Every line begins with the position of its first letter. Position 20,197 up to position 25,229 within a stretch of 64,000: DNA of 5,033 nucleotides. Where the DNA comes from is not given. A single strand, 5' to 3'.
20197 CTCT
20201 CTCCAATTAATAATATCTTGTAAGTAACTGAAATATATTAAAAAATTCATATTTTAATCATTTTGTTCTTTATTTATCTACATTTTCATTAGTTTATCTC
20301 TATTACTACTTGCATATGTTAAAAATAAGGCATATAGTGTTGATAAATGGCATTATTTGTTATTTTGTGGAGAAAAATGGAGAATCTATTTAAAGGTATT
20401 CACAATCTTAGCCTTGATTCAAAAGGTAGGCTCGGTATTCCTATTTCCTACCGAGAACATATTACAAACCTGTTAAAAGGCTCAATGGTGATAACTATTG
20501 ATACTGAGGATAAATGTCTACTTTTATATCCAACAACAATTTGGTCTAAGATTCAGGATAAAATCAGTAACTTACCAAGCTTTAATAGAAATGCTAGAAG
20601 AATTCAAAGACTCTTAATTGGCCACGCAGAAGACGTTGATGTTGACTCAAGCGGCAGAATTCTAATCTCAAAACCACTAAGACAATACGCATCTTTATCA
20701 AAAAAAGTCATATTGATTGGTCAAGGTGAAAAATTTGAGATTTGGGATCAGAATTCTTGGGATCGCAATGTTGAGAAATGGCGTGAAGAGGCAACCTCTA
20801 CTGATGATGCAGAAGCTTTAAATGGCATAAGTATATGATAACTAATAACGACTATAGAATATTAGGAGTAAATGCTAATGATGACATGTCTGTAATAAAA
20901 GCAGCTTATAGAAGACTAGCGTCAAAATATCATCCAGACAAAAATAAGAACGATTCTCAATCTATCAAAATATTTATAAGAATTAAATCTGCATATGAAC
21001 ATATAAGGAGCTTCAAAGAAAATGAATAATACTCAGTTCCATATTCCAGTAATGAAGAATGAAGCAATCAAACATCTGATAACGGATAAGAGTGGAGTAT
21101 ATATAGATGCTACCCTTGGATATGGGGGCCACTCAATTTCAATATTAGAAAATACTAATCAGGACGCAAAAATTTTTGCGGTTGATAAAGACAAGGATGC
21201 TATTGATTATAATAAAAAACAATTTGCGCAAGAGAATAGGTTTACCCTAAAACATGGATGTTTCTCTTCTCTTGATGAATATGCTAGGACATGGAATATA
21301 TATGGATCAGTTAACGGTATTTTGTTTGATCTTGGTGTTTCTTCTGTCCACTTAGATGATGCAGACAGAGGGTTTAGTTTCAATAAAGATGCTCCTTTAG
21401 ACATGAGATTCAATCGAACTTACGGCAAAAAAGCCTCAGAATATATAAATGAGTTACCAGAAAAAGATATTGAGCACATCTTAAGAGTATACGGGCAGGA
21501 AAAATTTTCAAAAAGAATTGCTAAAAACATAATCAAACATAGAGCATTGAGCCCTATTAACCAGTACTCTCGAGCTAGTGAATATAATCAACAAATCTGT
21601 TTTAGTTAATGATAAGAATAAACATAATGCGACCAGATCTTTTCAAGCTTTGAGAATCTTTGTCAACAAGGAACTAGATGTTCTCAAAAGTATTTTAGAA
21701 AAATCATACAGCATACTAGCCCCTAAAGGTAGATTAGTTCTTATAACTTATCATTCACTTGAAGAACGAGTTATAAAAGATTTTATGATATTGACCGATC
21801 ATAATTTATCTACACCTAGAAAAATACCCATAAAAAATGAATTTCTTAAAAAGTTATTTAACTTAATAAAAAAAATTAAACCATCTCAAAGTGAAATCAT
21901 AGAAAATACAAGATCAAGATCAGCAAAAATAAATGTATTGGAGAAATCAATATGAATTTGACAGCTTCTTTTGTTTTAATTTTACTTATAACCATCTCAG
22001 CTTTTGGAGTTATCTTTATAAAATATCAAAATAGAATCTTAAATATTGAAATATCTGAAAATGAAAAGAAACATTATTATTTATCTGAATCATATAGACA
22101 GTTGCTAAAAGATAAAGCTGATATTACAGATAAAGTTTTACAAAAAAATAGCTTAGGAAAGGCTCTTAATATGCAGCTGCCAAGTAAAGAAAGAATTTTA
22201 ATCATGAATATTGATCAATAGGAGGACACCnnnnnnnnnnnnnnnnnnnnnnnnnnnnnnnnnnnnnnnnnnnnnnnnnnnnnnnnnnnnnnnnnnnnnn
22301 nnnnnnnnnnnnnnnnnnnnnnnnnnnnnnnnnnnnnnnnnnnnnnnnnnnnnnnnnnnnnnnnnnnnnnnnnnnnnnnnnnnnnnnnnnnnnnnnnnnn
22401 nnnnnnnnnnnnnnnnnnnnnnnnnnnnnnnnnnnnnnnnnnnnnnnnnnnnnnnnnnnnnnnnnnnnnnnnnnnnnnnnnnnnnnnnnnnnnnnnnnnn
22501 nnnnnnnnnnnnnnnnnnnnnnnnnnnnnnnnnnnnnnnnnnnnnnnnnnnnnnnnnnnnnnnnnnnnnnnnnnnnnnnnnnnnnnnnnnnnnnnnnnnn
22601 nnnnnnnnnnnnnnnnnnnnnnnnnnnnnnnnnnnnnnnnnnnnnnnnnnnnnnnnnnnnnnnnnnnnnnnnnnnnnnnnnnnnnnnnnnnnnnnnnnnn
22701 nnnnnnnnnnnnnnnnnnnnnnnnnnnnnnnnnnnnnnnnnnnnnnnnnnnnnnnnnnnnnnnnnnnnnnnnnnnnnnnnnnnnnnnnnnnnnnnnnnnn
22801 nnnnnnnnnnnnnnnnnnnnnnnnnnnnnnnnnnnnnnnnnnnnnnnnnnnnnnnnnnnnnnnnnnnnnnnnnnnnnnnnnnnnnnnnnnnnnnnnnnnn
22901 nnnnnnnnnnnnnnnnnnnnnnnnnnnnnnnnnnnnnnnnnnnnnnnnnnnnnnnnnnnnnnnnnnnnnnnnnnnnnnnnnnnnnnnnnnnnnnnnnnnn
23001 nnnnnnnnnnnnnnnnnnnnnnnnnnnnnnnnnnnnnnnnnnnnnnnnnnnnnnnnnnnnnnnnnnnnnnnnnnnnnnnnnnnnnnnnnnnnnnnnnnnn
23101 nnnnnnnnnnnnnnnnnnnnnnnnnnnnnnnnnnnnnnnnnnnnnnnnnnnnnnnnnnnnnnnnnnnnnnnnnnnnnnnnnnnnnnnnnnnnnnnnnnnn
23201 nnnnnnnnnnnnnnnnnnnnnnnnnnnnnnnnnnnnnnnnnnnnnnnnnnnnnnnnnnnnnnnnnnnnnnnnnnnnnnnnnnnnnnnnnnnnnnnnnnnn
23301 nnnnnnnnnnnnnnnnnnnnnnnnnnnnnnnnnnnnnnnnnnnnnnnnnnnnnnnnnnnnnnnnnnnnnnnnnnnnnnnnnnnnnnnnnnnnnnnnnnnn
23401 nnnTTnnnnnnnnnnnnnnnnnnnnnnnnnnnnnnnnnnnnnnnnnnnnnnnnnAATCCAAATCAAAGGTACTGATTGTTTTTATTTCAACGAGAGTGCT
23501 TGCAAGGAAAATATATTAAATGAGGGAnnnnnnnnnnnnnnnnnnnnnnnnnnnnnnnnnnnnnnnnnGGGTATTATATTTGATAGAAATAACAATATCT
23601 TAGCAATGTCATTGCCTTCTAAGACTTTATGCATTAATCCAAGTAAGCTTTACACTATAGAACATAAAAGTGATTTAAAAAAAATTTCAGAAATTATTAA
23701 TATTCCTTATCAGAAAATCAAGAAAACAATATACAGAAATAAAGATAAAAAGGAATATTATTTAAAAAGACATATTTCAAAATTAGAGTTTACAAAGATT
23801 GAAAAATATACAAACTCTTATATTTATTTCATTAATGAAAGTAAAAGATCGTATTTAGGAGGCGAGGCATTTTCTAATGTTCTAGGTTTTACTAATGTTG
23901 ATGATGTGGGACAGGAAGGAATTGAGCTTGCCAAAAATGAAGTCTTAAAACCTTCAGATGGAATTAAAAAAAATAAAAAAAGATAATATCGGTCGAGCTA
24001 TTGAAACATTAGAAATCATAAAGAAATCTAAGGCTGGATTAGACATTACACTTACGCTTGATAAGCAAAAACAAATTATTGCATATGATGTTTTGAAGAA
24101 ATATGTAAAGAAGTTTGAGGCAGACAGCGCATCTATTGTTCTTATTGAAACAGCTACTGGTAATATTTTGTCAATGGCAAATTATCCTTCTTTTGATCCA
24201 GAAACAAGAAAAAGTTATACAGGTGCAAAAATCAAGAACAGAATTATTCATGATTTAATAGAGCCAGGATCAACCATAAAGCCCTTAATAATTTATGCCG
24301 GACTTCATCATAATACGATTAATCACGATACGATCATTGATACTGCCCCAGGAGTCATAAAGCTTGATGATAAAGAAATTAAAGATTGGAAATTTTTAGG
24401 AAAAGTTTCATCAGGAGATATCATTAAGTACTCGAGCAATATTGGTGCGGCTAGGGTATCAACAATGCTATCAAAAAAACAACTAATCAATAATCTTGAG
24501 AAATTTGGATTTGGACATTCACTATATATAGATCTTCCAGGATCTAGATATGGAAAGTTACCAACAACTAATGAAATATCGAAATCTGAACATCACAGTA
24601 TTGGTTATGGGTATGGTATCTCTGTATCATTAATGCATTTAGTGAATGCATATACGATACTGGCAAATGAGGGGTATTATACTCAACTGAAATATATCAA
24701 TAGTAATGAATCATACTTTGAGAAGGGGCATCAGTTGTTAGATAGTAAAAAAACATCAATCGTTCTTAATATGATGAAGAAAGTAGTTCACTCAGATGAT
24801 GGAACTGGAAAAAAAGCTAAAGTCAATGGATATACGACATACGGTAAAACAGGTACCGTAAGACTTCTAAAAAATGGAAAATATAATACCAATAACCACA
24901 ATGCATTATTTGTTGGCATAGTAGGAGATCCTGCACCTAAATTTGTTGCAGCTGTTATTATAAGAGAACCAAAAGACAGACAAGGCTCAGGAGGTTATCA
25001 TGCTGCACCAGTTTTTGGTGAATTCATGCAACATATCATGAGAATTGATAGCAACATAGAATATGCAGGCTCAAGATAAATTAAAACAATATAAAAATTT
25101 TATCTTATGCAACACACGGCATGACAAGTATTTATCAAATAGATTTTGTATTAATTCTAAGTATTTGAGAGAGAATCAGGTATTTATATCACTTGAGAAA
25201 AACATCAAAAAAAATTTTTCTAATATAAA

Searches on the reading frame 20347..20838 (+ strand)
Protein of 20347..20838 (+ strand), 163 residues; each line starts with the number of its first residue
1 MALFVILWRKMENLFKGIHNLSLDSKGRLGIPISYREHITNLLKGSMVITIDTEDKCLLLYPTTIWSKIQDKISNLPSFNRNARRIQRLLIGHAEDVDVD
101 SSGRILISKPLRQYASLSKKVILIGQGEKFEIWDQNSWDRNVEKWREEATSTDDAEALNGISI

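Call 8: search_protein_families(library=pfam, proteins=[window:20347-20838:+])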
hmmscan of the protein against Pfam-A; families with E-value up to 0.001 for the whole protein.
window:20347-20838:+ (163 aa): 1 family
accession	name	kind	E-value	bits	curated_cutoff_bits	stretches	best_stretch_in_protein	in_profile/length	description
PF02381.23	MraZ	-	3.1e-34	117.2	23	2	90-158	1-69/72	MraZ protein, putative antitoxin-like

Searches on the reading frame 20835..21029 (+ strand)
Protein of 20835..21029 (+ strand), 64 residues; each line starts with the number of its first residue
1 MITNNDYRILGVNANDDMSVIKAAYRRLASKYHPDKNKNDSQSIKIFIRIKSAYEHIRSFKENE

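Call 46: search_protein_families(library=pfam, proteins=[window:20835-21029:+], max_evalue=0.01)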
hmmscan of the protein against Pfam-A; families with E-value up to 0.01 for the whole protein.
window:20835-21029:+ (64 aa): 1 family
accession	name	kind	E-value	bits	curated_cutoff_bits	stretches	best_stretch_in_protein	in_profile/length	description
PF00226.36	DnaJ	-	7.5e-16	58.4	27.8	1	7-57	3-53/63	DnaJ domain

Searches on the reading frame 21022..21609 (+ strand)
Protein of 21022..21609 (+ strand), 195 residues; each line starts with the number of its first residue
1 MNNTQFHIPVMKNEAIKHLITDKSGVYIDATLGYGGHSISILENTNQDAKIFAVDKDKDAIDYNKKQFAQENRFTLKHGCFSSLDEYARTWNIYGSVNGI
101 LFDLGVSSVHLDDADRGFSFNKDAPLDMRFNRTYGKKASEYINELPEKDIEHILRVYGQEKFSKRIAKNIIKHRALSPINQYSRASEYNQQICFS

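Call 8: search_protein_families(library=pfam, proteins=[window:21022-21609:+])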
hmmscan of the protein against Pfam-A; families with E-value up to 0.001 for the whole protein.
window:21022-21609:+ (195 aa): 1 family
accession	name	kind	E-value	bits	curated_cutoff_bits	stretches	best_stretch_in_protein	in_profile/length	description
PF01795.25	Methyltransf_5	-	1.1e-55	189.7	27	1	5-183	2-179/309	MraW methylase family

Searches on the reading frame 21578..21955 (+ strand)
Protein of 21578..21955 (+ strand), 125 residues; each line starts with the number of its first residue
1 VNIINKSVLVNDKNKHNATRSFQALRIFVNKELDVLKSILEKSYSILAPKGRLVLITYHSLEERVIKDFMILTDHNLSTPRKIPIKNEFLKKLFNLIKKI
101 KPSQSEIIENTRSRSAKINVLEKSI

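Call 8: search_protein_families(library=pfam, proteins=[window:21578-21955:+])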
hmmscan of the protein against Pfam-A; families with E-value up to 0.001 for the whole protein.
window:21578-21955:+ (125 aa): 1 family
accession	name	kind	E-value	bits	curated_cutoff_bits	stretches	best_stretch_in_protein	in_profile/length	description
PF01795.25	Methyltransf_5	-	9.4e-34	117.7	27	1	3-123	184-308/309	MraW methylase family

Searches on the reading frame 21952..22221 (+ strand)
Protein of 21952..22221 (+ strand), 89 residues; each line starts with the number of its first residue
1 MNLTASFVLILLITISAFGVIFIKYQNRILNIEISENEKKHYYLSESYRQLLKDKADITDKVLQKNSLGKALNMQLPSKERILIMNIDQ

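Call 8: search_protein_families(library=pfam, proteins=[window:21952-22221:+])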
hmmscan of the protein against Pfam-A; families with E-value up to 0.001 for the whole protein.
window:21952-22221:+ (89 aa): 1 family
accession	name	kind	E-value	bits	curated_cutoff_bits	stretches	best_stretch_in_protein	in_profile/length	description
PF04999.18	FtsL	-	2e-08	34.6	22.9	1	5-84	15-94/97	Cell division protein FtsL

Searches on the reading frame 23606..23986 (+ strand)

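Call 8: search_protein_families(library=pfam, proteins=[window:23606-23986:+])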
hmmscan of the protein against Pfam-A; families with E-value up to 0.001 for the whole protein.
window:23606-23986:+ (126 aa): 2 families
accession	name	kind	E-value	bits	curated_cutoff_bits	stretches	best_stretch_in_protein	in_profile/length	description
PF03717.20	PBP_dimer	-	4.3e-11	44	24.4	1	4-124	22-168/180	Penicillin-binding Protein dimerisation domain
PF21922.1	PBP_dimer_2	-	0.0003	21.4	27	1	80-118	24-61/83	Penicillin binding protein A dimerisation domain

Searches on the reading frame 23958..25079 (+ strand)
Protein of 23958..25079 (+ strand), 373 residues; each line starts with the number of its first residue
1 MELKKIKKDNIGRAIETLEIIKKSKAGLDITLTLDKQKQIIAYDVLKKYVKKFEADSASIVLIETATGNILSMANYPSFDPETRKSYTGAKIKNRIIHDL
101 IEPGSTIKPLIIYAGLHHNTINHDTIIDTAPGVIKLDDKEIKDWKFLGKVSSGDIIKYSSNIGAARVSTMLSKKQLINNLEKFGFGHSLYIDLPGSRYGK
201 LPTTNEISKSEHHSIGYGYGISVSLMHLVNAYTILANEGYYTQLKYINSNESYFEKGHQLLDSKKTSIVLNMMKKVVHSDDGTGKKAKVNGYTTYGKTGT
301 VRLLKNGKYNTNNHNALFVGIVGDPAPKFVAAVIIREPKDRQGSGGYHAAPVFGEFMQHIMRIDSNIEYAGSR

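Call 8: search_protein_families(library=pfam, proteins=[window:23958-25079:+])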
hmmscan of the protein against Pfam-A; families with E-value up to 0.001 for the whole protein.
window:23958-25079:+ (373 aa): 1 family
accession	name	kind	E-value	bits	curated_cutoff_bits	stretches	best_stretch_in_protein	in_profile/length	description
PF00905.27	Transpeptidase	-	6.4e-62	209.9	22.1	1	59-358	2-299/299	Penicillin binding protein transpeptidase domain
